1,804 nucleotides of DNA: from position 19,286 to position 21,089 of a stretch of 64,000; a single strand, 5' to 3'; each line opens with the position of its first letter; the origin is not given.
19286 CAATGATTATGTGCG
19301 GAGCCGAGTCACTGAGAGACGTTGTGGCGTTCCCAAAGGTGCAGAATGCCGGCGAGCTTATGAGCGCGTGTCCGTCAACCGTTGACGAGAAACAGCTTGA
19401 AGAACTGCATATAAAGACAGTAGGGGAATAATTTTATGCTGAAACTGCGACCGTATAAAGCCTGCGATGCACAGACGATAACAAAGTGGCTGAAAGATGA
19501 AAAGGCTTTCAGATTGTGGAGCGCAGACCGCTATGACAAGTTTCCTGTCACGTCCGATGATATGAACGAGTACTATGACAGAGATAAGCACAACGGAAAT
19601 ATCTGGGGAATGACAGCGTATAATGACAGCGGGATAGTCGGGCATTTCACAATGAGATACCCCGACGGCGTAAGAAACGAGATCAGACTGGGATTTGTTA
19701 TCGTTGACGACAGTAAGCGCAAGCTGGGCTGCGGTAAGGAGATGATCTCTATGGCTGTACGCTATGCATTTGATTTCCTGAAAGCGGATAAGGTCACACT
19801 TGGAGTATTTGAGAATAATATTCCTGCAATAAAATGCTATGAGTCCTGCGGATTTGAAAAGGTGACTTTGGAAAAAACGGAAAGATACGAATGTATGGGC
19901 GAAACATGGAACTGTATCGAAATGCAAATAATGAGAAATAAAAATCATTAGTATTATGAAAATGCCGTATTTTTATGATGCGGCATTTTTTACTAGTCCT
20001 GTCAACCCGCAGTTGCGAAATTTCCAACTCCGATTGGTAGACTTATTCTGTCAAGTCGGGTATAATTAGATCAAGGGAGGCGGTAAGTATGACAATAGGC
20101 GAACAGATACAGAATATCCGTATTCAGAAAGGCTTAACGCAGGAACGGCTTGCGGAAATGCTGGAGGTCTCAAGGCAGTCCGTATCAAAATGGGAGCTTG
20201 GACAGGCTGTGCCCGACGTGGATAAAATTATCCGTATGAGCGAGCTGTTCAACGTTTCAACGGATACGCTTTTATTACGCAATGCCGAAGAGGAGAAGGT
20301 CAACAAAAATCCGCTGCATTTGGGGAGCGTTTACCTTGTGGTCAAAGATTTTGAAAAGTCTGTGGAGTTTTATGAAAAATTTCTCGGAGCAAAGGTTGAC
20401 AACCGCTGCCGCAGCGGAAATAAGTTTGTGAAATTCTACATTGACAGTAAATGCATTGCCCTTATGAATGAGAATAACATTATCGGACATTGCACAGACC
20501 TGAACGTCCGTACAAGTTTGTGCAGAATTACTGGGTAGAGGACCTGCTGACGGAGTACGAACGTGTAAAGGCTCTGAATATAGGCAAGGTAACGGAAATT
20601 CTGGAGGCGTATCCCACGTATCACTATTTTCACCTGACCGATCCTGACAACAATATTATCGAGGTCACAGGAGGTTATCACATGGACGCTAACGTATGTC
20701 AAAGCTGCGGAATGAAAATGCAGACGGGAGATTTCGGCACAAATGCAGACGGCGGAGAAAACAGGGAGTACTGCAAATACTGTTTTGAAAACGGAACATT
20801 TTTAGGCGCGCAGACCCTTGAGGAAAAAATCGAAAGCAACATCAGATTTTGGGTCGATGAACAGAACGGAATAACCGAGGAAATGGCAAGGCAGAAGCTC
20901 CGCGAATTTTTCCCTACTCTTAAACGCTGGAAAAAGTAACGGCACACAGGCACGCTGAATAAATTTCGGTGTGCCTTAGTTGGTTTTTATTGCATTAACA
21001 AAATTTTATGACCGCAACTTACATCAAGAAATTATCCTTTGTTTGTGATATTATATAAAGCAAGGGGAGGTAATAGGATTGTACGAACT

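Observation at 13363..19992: Possible aminoacyl-adenylate antibiotic defence operon built around aspS (T-box(Asp) - MccF-like - hisS - 3 unknowns - aspS - GNAT)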

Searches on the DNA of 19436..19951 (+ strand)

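Call 58: search_rna_families(sources=[L082, L001, L002, L003, L013, L016, L058], threshold=gathering)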
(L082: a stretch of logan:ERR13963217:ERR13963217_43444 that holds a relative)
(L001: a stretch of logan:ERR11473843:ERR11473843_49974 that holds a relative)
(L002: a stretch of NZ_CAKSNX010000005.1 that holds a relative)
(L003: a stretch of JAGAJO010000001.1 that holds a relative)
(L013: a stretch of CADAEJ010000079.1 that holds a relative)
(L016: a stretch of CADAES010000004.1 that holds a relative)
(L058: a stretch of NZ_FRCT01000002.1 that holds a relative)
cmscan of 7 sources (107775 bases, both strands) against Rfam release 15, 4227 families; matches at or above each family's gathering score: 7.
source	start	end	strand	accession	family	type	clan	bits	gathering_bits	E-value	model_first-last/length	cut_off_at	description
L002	2656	3002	+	RF00010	RNaseP_bact_a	Gene; ribozyme;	CL00002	253.9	100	2.5e-81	1-367/367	no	Bacterial RNase P class A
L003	1578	1922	-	RF00010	RNaseP_bact_a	Gene; ribozyme;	CL00002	252.8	100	6.2e-81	1-367/367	no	Bacterial RNase P class A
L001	3652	3870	+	RF00230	T-box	Cis-reg; leader;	-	118.6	93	2e-25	1-219/219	no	T-box leader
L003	5341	5581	+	RF00230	T-box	Cis-reg; leader;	-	106.1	93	3.4e-22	1-219/219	no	T-box leader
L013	2207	2420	+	RF00230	T-box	Cis-reg; leader;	-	105.1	93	6.3e-22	1-219/219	no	T-box leader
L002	6737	7044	+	RF00230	T-box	Cis-reg; leader;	-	101.2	93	6.4e-21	1-219/219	no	T-box leader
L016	6772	6989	+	RF00230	T-box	Cis-reg; leader;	-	93.8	93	5e-19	1-219/219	no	T-box leader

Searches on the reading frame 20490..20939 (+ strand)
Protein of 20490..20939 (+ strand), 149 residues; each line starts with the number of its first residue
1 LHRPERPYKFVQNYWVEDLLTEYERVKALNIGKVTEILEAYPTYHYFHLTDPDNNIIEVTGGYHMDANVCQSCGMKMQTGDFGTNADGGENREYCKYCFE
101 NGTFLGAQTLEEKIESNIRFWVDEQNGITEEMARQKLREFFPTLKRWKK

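Call 6: search_protein_families(library=pfam, proteins=[window:20490-20939:+], max_evalue=0.01)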
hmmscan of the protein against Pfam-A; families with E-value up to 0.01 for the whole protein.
window:20490-20939:+ (149 aa): 2 families
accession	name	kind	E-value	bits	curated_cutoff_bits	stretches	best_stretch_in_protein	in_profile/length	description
PF12674.12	Zn_ribbon_2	-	1e-24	87.5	22.5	1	69-148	1-81/81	Putative zinc ribbon domain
PF00412.28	LIM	-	0.0067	17.1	22.9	0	63-101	22-56/58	LIM domain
